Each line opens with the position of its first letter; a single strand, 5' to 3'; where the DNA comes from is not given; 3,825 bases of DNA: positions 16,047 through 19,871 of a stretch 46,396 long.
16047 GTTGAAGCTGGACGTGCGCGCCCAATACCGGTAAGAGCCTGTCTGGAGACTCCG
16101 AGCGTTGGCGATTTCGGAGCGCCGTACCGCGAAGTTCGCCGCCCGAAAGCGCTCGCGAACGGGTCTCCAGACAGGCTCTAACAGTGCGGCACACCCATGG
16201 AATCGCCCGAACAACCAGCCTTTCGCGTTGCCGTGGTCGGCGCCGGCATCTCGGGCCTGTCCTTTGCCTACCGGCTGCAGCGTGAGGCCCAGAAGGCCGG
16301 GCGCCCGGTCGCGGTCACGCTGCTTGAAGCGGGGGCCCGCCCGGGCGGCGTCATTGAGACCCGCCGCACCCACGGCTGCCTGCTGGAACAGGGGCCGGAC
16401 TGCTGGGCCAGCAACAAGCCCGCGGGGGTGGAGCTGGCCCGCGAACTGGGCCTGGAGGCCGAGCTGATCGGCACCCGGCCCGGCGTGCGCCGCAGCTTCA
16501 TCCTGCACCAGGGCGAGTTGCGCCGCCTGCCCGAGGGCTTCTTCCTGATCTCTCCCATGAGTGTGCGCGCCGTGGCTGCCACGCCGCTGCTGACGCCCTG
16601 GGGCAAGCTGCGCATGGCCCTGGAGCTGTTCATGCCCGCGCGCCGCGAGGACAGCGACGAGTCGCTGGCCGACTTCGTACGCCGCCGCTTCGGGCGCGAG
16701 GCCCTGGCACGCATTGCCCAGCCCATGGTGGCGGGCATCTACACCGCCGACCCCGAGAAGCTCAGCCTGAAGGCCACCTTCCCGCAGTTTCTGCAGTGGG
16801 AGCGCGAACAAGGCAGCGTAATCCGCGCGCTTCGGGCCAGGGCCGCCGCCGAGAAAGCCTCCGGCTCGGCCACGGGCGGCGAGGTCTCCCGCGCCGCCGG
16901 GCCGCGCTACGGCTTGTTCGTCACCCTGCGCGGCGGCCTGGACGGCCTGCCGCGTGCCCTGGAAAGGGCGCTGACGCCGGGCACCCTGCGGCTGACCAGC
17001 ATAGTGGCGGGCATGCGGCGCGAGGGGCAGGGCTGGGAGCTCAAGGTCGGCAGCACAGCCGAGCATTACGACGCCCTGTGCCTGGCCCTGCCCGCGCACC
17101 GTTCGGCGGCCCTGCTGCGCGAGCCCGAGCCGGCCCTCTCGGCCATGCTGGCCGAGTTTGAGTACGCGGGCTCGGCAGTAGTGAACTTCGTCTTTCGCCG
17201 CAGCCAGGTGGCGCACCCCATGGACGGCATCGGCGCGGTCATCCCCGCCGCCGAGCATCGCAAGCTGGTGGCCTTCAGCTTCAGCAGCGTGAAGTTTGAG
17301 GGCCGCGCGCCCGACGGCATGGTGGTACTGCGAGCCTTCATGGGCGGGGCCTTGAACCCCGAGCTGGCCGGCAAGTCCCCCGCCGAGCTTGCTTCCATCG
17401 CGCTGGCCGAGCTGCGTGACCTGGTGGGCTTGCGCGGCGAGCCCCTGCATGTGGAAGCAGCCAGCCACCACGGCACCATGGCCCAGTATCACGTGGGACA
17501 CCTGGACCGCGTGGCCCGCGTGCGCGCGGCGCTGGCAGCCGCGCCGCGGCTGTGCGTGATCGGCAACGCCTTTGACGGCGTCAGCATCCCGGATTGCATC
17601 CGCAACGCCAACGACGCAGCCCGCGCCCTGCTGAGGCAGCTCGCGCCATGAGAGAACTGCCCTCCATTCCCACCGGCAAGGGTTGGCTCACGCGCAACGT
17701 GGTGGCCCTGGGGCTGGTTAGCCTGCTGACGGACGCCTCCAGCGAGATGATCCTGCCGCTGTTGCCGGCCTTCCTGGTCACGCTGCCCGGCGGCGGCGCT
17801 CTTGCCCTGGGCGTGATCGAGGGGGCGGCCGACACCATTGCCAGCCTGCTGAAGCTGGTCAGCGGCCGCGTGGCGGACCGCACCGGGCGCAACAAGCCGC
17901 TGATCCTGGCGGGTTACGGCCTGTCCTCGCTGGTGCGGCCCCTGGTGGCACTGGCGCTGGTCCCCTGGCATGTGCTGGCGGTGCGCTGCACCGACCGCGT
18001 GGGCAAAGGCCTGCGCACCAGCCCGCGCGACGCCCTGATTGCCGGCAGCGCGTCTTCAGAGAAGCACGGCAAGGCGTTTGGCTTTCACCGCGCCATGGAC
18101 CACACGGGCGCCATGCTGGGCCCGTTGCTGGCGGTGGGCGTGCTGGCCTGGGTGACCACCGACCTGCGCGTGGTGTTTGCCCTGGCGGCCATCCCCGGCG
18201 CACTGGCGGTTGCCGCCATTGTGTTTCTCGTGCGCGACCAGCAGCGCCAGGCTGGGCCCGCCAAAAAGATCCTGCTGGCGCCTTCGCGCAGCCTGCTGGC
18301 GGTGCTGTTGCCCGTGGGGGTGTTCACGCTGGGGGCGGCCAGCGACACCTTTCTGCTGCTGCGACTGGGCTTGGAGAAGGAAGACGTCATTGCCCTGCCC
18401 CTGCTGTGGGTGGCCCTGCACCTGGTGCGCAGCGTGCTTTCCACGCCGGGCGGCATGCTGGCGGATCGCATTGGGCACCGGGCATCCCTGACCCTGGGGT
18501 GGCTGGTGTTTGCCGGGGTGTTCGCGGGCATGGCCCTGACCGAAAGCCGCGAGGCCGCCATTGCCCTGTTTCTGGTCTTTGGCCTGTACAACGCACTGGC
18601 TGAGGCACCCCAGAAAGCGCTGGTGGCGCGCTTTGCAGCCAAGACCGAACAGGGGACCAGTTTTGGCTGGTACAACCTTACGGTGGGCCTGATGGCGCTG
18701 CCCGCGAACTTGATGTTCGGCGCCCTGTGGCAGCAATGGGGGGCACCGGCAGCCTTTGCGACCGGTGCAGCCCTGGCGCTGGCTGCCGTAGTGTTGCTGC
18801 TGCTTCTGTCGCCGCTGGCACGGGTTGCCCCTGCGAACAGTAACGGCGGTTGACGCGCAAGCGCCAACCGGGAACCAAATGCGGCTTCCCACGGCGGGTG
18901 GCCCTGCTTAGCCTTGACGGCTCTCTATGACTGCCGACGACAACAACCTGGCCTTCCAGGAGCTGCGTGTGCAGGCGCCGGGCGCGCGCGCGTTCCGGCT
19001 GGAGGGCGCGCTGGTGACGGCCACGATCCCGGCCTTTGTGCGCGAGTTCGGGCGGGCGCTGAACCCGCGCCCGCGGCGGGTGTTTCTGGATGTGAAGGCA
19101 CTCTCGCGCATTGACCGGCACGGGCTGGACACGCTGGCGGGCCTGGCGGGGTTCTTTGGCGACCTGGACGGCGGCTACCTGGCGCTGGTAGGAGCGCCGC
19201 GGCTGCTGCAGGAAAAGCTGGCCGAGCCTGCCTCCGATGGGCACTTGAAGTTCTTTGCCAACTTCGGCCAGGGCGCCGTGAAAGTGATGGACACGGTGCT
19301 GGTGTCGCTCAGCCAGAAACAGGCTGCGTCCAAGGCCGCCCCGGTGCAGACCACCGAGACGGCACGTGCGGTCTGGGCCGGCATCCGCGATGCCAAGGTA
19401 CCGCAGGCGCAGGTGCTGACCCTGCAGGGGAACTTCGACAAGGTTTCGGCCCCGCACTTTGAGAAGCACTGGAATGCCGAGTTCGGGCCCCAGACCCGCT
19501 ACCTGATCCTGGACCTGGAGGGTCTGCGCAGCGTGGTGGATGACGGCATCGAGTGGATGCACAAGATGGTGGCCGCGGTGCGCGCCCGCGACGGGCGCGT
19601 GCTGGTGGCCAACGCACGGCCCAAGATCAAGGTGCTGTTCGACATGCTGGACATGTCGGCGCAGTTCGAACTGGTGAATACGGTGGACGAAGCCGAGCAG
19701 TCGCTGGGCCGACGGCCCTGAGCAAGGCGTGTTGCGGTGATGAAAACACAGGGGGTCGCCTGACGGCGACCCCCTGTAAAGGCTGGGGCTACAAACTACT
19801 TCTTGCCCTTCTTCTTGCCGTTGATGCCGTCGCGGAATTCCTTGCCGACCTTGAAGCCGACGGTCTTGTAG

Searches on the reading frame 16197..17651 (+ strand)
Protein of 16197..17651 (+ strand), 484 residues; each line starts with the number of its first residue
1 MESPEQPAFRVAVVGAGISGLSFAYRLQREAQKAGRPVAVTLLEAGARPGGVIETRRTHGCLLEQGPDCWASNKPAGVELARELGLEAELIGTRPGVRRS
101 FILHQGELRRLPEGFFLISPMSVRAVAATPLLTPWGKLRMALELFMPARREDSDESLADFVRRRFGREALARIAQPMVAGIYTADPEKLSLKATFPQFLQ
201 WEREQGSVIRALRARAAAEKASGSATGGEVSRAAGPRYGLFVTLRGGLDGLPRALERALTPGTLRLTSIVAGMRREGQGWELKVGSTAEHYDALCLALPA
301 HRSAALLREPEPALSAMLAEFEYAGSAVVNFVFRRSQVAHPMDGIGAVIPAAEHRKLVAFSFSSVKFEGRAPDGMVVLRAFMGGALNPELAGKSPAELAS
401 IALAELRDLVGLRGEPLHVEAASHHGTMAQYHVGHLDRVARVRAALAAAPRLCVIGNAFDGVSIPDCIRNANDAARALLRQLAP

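Call 65: search_protein_families(library=pfam, proteins=[window:16197-17651:+], max_evalue=0.001)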
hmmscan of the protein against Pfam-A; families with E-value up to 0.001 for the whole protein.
window:16197-17651:+ (484 aa): 4 families
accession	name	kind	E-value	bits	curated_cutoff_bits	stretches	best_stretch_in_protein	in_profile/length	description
PF01593.30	Amino_oxidase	-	6.5e-50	171.1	19.8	1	18-479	1-443/443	Flavin containing amine oxidoreductase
PF13450.12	NAD_binding_8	-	1e-12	48.6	21.9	1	13-77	1-61/68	NAD(P)-binding Rossmann-like domain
PF01266.30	DAO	-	3.3e-06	27.3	27.9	1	10-62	1-46/353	FAD dependent oxidoreductase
PF13454.12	NAD_binding_9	-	0.00069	20.1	21.8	0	12-59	1-47/155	FAD-NAD(P)-binding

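Call 93: find_homologous_proteins(query=window:16197-17651:+, max_evalue=1e-30)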
Query window:16197-17651:+ (484 aa): 4469 proteins with E <= 1e-30 among 8000 candidates; the best 120 are listed.
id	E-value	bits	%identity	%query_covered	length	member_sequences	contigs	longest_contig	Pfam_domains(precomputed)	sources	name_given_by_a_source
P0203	0.0e+0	1051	100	100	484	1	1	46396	PF01266.31,PF01593.31,PF13450.13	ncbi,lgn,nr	ncbi:MAG: protoporphyrinogen oxidase [Planctomycetes bacterium]|nr:protoporphyrinogen oxidase [Planc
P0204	9.1e-264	894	88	98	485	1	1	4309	PF01593.31,PF13450.13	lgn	-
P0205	1.9e-205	701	70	98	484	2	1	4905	PF01593.31,PF13450.13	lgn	-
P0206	1.7e-204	698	71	98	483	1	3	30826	PF01593.31,PF13450.13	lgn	-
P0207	5.4e-196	670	68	98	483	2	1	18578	PF01593.31,PF13450.13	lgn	-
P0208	3.2e-194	664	68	98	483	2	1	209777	PF01593.31,PF13450.13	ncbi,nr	ncbi:MAG: protoporphyrinogen oxidase [Planctomycetes bacterium]|nr:protoporphyrinogen oxidase [Planc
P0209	1.0e-191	656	68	96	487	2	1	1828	PF01266.31,PF01593.31,PF13450.13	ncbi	-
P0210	4.1e-187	641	67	98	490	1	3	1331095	PF01593.31,PF13450.13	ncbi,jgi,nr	ncbi:MAG: protoporphyrinogen oxidase [Planctomycetes bacterium]|jgi:oxygen-dependent protoporphyrino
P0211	4.6e-187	641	65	98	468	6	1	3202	PF01266.31,PF01593.31,PF13450.13,PF00890.31,PF07992.21,PF03486.21,PF12831.14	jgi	jgi:oxygen-dependent protoporphyrinogen oxidase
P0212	2.0e-185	635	64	98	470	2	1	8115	PF01266.31,PF01593.31,PF13450.13,PF00890.31,PF07992.21,PF00070.34,PF13738.13,PF03486.21,PF12831.14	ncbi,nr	ncbi:MAG: protoporphyrinogen oxidase [Planctomycetes bacterium]|nr:protoporphyrinogen oxidase [Planc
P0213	3.2e-184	631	64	95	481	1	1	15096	PF01593.31,PF13450.13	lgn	-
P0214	1.3e-182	626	64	97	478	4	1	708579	PF01266.31,PF01593.31,PF13450.13,PF13454.13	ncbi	-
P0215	1.1e-181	623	63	98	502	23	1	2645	PF01946.24,PF01266.31,PF01593.31,PF13450.13,PF00890.31,PF07992.21,PF00070.34,PF13738.13,PF03486.21,PF12831.14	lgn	-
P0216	6.1e-180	617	63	98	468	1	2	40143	PF01266.31,PF01593.31,PF13450.13,PF00890.31,PF07992.21,PF00070.34,PF13738.13,PF03486.21,PF12831.14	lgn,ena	-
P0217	2.1e-179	615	62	98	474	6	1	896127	PF01266.31,PF01593.31,PF13450.13,PF00890.31,PF07992.21,PF13738.13,PF03486.21,PF13454.13,PF12831.14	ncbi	ncbi:MAG: protoporphyrinogen oxidase [Planctomycetota bacterium]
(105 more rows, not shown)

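Call 98: find_encoding_contigs(protein=P0203, flank=10000, max_places=2)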
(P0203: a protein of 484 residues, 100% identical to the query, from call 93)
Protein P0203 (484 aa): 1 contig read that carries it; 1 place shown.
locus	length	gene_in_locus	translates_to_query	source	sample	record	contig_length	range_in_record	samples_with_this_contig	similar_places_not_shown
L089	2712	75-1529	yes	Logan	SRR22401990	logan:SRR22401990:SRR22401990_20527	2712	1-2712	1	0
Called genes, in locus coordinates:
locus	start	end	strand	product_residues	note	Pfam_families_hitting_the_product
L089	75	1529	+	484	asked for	PF01266:DAO (weak), PF13450:NAD_binding_8, PF01593:Amino_oxidase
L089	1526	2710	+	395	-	?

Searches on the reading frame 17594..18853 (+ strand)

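Call 65: search_protein_families(library=pfam, proteins=[window:17594-18853:+], max_evalue=0.001)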
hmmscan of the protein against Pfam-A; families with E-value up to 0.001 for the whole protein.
window:17594-18853:+ (419 aa): 1 family
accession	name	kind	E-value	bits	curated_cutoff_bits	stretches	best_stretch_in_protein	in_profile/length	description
PF07690.21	MFS_1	-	1.3e-36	126.7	33.4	2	40-368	2-343/347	Major Facilitator Superfamily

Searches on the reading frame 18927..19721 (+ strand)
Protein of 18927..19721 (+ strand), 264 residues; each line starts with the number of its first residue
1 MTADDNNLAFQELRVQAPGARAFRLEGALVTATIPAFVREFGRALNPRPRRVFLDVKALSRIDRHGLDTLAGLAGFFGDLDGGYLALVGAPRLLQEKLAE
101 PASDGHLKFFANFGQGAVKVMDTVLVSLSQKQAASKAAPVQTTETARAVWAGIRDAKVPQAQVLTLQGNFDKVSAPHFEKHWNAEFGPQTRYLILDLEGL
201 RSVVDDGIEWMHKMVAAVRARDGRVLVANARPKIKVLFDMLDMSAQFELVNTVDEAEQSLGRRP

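Call 65: search_protein_families(library=pfam, proteins=[window:18927-19721:+], max_evalue=0.001)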
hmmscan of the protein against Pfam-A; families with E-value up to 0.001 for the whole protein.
window:18927-19721:+ (264 aa): 2 families
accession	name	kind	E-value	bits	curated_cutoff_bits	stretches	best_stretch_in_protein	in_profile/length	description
PF01740.26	STAS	-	1.1e-18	67.4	22.6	2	159-256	8-106/106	STAS domain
PF13466.11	STAS_2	-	1.5e-10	41.6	29.2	1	24-96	2-72/80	STAS domain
